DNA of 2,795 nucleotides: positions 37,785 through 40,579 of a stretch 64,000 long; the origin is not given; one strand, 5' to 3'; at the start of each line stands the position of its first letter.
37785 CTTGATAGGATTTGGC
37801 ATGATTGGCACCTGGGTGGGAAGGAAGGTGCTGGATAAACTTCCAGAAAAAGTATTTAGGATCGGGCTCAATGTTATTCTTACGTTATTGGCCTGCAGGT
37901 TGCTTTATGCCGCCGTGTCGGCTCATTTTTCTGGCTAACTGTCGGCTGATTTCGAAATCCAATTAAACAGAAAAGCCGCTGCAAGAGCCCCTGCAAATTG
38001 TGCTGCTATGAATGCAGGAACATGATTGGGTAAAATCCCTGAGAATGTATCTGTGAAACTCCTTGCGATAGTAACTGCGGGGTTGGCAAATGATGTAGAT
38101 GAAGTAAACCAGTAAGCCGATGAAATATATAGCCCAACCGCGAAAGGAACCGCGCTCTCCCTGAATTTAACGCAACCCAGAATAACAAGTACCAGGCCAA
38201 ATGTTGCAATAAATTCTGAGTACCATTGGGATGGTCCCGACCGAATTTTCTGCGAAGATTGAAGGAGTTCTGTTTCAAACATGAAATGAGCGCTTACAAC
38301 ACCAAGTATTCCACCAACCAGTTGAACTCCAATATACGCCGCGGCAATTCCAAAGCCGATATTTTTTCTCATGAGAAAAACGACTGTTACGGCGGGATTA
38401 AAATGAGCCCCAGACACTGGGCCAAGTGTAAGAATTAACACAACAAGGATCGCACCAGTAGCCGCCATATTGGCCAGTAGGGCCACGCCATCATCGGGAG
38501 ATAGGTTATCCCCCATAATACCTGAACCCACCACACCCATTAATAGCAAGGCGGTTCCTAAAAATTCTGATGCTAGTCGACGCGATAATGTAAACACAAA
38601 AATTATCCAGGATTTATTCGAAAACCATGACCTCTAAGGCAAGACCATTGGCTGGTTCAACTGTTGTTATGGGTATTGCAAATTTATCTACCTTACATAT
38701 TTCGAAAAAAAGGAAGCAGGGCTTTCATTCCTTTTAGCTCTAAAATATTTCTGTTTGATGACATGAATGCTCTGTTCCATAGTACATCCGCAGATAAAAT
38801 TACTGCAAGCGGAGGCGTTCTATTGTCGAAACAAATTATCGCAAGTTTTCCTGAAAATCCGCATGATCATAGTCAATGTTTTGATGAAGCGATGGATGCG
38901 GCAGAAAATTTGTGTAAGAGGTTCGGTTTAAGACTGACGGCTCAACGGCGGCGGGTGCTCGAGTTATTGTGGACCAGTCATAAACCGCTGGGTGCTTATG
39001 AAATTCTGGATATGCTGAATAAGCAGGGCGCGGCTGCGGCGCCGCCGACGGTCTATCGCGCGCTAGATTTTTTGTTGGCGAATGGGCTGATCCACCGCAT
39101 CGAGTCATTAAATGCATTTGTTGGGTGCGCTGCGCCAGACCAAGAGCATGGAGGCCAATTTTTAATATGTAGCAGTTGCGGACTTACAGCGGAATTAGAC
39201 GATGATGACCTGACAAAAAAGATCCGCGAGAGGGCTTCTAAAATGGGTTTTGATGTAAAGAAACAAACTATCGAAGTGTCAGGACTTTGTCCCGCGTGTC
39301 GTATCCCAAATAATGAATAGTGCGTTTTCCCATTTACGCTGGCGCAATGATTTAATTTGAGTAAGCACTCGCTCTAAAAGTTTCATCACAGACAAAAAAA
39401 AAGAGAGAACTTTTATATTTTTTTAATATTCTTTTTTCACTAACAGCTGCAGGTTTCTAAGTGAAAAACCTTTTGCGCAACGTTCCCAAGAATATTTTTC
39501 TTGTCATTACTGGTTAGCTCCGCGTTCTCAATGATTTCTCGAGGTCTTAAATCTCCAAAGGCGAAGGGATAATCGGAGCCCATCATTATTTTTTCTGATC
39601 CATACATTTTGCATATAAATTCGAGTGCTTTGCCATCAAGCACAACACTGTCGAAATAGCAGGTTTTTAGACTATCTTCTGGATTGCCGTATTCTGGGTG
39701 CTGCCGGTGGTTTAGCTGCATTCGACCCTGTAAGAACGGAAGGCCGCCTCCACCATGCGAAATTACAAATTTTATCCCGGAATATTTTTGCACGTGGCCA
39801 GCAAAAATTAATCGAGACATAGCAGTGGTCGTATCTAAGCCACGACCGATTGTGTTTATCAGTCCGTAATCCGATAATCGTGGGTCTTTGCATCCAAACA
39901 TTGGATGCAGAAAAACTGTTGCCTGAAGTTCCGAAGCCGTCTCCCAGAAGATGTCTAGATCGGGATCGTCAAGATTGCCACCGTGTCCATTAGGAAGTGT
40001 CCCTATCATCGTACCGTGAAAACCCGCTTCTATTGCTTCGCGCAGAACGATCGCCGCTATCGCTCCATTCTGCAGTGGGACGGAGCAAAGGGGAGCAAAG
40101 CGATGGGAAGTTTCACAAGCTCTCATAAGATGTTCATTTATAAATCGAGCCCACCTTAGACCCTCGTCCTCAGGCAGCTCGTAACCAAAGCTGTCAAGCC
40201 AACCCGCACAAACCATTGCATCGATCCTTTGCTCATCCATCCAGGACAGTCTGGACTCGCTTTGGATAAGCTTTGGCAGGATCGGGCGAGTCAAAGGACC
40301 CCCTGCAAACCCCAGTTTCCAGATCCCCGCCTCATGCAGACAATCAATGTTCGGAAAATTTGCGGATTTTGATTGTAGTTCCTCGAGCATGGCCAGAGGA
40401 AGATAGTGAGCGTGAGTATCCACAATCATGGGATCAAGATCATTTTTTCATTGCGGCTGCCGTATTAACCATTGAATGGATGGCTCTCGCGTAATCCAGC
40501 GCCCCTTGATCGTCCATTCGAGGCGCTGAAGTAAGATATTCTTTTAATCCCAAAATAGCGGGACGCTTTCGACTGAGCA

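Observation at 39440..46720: Molybdenum hydroxylase / crotonase / amidohydrolase-2 operon facing a UbiD decarboxylase: candidate uncharacterised (hetero)aromatic carboxylate pathway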

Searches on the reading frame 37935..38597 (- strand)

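Call 8: search_protein_families(library=pfam, proteins=[window:37935-38597:-])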
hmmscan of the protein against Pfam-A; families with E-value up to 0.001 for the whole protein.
window:37935-38597:- (220 aa): 1 family
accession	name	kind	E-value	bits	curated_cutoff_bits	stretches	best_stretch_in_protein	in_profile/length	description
PF00230.25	MIP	-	2.1e-25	90.3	25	2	4-142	7-150/222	Major intrinsic protein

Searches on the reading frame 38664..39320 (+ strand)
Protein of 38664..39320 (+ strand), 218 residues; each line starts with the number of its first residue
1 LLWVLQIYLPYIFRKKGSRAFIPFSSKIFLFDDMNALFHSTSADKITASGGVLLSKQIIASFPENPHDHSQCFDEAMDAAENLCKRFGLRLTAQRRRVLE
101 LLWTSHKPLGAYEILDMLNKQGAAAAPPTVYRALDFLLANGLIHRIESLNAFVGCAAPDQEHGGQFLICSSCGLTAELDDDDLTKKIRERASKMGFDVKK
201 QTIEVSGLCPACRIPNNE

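Call 8: search_protein_families(library=pfam, proteins=[window:38664-39320:+])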
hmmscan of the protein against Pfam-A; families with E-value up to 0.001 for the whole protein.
window:38664-39320:+ (218 aa): 1 family
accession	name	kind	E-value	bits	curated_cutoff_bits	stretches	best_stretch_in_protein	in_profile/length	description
PF01475.25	FUR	-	1.4e-15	57.9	23.1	1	88-205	3-120/121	Ferric uptake regulator family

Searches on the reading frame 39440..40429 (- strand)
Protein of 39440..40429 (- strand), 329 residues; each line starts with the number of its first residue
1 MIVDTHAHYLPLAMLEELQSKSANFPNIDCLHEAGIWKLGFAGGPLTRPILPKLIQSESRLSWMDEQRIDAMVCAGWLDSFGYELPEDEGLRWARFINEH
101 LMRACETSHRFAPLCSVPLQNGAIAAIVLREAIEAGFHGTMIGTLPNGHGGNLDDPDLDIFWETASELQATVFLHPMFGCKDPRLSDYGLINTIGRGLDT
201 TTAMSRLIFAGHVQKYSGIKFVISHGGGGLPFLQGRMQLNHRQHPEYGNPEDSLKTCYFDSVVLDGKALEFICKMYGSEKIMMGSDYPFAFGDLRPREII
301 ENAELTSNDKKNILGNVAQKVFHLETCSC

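Call 3: search_protein_families(library=pfam, proteins=[window:39440-40429:-])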
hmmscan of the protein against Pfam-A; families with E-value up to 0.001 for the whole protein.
window:39440-40429:- (329 aa): 1 family
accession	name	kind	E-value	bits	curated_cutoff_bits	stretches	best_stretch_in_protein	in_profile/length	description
PF04909.20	Amidohydro_2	-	1.2e-20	74.9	26.4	1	97-324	66-289/289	Amidohydrolase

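Call 4: search_protein_families(library=ncbifam, proteins=[window:39440-40429:-])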
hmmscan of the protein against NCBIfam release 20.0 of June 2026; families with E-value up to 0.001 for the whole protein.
window:39440-40429:- (329 aa): 0 families

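Call 11: search_solved_structures(query=window:39440-40429:-, max_evalue=0.01)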
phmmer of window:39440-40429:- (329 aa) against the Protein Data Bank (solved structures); distinct sequences matched with E-value up to 0.01: 39.
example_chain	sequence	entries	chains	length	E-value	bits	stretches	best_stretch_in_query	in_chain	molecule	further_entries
4ofc_A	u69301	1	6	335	2.2e-30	109.1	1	2-314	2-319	2-amino-3-carboxymuconate-6-semialdehyde decarboxylase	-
4igm_A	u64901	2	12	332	2.2e-30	109.1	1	2-314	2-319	2-amino-3-carboxymuconate-6-semialdehyde decarboxylase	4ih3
2wm1_A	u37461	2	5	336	2.3e-30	109.1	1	2-314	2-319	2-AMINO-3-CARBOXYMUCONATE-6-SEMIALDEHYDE DECARBOXYLASE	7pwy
4ign_A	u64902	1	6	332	1.2e-29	106.8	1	3-314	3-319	2-amino-3-carboxymuconate-6-semialdehyde decarboxylase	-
8yt2_A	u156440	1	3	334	2.4e-28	102.5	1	3-324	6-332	2-amino-3-carboxymuconate 6-semialdehyde decarboxylase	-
2hbv_A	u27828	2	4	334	4.5e-28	101.6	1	3-324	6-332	2-amino-3-carboxymuconate 6-semialdehyde decarboxylase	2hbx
6mgs_A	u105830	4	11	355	5.6e-28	101.2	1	3-324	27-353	2-amino-3-carboxymuconate 6-semialdehyde decarboxylase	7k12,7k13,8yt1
6mgt_A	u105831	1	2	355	6.6e-28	101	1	3-324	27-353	2-amino-3-carboxymuconate 6-semialdehyde decarboxylase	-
4era_A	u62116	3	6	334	3.1e-27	98.8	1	3-324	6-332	2-amino-3-carboxymuconate 6-semialdehyde decarboxylase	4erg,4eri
4ifk_B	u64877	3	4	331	3.3e-27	98.7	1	3-324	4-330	2-amino-3-carboxymuconate 6-semialdehyde decarboxylase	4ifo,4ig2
4ifr_A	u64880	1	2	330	3.6e-27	98.6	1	3-324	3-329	2-amino-3-carboxymuconate 6-semialdehyde decarboxylase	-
4ifk_A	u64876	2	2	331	3.6e-27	98.6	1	3-324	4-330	2-amino-3-carboxymuconate 6-semialdehyde decarboxylase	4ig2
4epk_A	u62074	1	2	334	1e-26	97.1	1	3-324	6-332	2-amino-3-carboxymuconate 6-semialdehyde decarboxylase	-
4hjw_A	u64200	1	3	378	2.2e-19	73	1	44-289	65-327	Uracil-5-carboxylate decarboxylase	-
4hk5_A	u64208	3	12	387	1.6e-16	63.5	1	48-289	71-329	Uracil-5-carboxylate decarboxylase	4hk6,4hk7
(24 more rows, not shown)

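Call 46: search_solved_structures(query=window:39440-40429:-, max_evalue=1e-25, show_alignments=2)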
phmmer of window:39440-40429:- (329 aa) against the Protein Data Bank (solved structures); distinct sequences matched with E-value up to 1e-25: 13.
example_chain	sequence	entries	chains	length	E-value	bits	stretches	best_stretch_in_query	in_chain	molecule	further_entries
4ofc_A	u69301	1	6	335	2.2e-30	109.1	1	2-314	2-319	2-amino-3-carboxymuconate-6-semialdehyde decarboxylase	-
4igm_A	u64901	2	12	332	2.2e-30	109.1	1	2-314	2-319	2-amino-3-carboxymuconate-6-semialdehyde decarboxylase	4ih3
2wm1_A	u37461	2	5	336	2.3e-30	109.1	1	2-314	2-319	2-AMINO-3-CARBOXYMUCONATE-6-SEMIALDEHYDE DECARBOXYLASE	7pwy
4ign_A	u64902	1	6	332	1.2e-29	106.8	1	3-314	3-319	2-amino-3-carboxymuconate-6-semialdehyde decarboxylase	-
8yt2_A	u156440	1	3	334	2.4e-28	102.5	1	3-324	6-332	2-amino-3-carboxymuconate 6-semialdehyde decarboxylase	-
2hbv_A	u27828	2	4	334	4.5e-28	101.6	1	3-324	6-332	2-amino-3-carboxymuconate 6-semialdehyde decarboxylase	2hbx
6mgs_A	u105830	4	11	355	5.6e-28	101.2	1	3-324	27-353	2-amino-3-carboxymuconate 6-semialdehyde decarboxylase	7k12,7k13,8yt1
6mgt_A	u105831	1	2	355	6.6e-28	101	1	3-324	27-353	2-amino-3-carboxymuconate 6-semialdehyde decarboxylase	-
4era_A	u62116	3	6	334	3.1e-27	98.8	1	3-324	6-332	2-amino-3-carboxymuconate 6-semialdehyde decarboxylase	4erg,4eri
4ifk_B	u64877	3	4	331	3.3e-27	98.7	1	3-324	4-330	2-amino-3-carboxymuconate 6-semialdehyde decarboxylase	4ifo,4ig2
4ifr_A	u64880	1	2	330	3.6e-27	98.6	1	3-324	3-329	2-amino-3-carboxymuconate 6-semialdehyde decarboxylase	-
4ifk_A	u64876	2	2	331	3.6e-27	98.6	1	3-324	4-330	2-amino-3-carboxymuconate 6-semialdehyde decarboxylase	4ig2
4epk_A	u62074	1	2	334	1e-26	97.1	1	3-324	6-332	2-amino-3-carboxymuconate 6-semialdehyde decarboxylase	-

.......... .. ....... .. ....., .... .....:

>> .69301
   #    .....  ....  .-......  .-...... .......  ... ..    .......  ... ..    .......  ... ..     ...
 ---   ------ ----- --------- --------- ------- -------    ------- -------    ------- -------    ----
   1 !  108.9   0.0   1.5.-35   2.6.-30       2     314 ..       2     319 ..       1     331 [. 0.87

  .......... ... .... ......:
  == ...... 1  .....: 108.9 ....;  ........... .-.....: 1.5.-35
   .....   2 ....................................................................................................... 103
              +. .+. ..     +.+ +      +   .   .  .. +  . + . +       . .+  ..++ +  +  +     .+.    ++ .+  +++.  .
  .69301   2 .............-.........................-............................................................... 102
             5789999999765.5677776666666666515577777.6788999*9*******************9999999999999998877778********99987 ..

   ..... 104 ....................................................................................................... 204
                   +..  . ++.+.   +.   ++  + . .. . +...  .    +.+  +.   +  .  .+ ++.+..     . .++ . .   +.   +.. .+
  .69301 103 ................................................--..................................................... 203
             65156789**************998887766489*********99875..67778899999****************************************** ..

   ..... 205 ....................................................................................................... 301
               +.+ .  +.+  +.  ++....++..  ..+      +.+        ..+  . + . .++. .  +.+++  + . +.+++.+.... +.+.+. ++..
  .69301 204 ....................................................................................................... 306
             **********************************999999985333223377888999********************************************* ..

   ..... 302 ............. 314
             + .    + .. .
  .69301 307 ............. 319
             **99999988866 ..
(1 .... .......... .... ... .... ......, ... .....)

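Call 81: find_homologous_proteins(query=window:39440-40429:-, max_evalue=1e-15)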
Query window:39440-40429:- (329 aa): 1065 proteins with E <= 1e-15 among 2196 candidates; the best 120 are listed.
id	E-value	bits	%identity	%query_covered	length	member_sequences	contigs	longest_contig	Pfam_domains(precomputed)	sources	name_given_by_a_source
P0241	3.6e-226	768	99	100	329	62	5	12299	PF04909.21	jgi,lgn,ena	-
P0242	3.9e-177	607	75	100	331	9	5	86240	PF04909.21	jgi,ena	-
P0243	2.7e-172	591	72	100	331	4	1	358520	PF04909.21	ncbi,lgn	ncbi:MAG: amidohydrolase family protein [Rhodospirillaceae bacterium]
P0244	3.9e-168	577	71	100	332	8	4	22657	PF04909.21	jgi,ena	jgi:aminocarboxymuconate-semialdehyde decarboxylase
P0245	8.0e-166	569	69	100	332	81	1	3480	PF04909.21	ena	-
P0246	2.4e-161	555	68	100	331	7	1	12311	PF04909.21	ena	-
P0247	2.4e-160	551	67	100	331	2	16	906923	PF04909.21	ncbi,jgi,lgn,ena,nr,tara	ncbi:MAG: hypothetical protein CMM52_11630 [Rhodospirillaceae bacterium]|nr:hypothetical protein [Rh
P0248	1.3e-158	546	65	100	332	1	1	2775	PF04909.21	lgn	-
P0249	7.4e-158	543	67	100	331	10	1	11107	PF04909.21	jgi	-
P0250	3.3e-155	534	66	100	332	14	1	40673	PF04909.21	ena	-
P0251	5.3e-153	527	64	100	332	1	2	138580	PF04909.21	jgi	jgi:aminocarboxymuconate-semialdehyde decarboxylase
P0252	2.1e-152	525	63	100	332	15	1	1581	PF04909.21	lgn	-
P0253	1.4e-150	519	62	100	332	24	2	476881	PF04909.21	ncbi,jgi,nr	ncbi:MAG: amidohydrolase [Rhodospirillaceae bacterium]|jgi:aminocarboxymuconate-semialdehyde decarbo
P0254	3.0e-150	518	65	100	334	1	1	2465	PF04909.21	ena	-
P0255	6.6e-150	517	63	100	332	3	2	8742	PF04909.21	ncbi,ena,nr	ncbi:MAG: amidohydrolase family protein [Proteobacteria bacterium]|nr:amidohydrolase family protein 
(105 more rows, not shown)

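Call 96: predict_structure(alignment_id=A4)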
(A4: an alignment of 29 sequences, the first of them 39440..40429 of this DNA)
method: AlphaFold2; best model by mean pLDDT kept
length: 329 residues; sequences in the alignment: 29
mean_pLDDT: 83.8   pTM: 0.88
mean pLDDT of the five models: 83.8, 83.4, 81.8, 79.8, 78.6
residues with pLDDT >= 90: 133; 70-90: 145; 50-70: 46; < 50: 5
segments of 3 or more residues with pLDDT < 50: 290-292
pLDDT, mean of each block of 10 residues (from residue 1): 72 87 88 84 72 65 82 77 82 92 81 90 96 94 81 92 98 75 78 76 90 95 75 90 95 91 79 91 70 71 93 92 72
secondary structure, 60 per line:
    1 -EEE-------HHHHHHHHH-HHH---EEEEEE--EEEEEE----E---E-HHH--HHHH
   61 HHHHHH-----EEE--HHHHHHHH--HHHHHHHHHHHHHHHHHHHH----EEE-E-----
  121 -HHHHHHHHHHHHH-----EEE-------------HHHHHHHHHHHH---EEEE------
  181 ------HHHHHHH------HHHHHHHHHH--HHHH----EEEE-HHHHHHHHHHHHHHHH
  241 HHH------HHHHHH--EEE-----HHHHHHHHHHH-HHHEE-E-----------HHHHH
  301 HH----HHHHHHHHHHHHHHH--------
elements in order: E2-4 H12-20 E28-33 E36-41 H57-66 E72-74 H77-84 H87-106 E111-113 H122-134 E140-142 H156-167 E171-174 H187-193 H200-209 H212-215 E220-223 H225-243 H250-255 E258-260 H266-276 H296-302 H307-321

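Call 99: fold_search(model_id=the predicted structure, library=pdb)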
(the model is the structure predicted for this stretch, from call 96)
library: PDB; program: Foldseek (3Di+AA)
matches with E <= 10: 1111; with E <= 0.001: 119
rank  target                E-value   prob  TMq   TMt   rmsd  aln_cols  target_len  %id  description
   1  8yt2_B                1.6e-21  1.00  0.83  0.82   5.0       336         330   24  Crystal structure of ACMSD mutant W194A (released 2024-10-16)
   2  2hbv_A                8.1e-21  1.00  0.83  0.82   5.1       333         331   25  Crystal Structure of alpha-Amino-beta-Carboxymuconate-epsilon-Semialdehyde-Decarboxylase (ACMSD) (released 2006-09-19)
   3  2hbx_A                9.0e-21  1.00  0.83  0.82   4.9       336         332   24  Crystal Structure of alpha-Amino-beta-Carboxymuconate-epsilon-Semialdehyde-Decarboxylase (ACMSD) (released 2006-09-19)
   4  6mgt_A                1.1e-20  1.00  0.83  0.83   4.9       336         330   24  Crystal structure of alpha-Amino-beta-Carboxymuconate-epsilon-Semialdehyde Decarboxylase Mutant H110A (released 2019-06-19)
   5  4epk_A                1.3e-20  1.00  0.84  0.83   4.8       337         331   24  Evidence for a Dual Role of an Active Site Histidine in alpha-Amino-beta-Carboxymuconate-epsilon-Semialdehyde Decarbox (released 2012-08-22)
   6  4era_A                1.4e-20  1.00  0.83  0.82   4.9       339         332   24  Evidence for a Dual Role of an Active Site Histidine in alpha-Amino-beta-Carboxymuconate-epsilon-Semialdehyde Decarbox (released 2012-08-22)
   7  4ifr_A                1.8e-20  1.00  0.84  0.84   4.9       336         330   24  2.40 Angstroms X-ray crystal structure of R239A 2-amino-3-carboxymuconate-6-semialdehyde decarboxylase from Pseudomona (released 2013-09-18)
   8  8yt2_A                1.8e-20  1.00  0.84  0.84   4.9       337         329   25  Crystal structure of ACMSD mutant W194A (released 2024-10-16)
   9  8yt2_C                2.2e-20  1.00  0.82  0.83   5.1       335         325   24  Crystal structure of ACMSD mutant W194A (released 2024-10-16)
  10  2hbv_B                2.5e-20  1.00  0.83  0.83   4.8       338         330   24  Crystal Structure of alpha-Amino-beta-Carboxymuconate-epsilon-Semialdehyde-Decarboxylase (ACMSD) (released 2006-09-19)
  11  4ifk_A                3.3e-20  1.00  0.83  0.82   5.1       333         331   25  Arginines 51 and 239* from a Neighboring Subunit are Essential for Catalysis in a Zinc-dependent Decarboxylase (released 2013-09-18)
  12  4eri_A                3.5e-20  1.00  0.83  0.82   5.1       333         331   25  Evidence for a Dual Role of an Active Site Histidine in alpha-Amino-beta-Carboxymuconate-epsilon-Semialdehyde Decarbox (released 2012-08-22)
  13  4eri_B                6.6e-20  1.00  0.83  0.83   4.7       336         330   24  Evidence for a Dual Role of an Active Site Histidine in alpha-Amino-beta-Carboxymuconate-epsilon-Semialdehyde Decarbox (released 2012-08-22)
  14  4ifk_B                1.3e-19  1.00  0.82  0.82   4.7       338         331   24  Arginines 51 and 239* from a Neighboring Subunit are Essential for Catalysis in a Zinc-dependent Decarboxylase (released 2013-09-18)
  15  4epk_B                1.5e-19  1.00  0.83  0.83   4.7       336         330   24  Evidence for a Dual Role of an Active Site Histidine in alpha-Amino-beta-Carboxymuconate-epsilon-Semialdehyde Decarbox (released 2012-08-22)
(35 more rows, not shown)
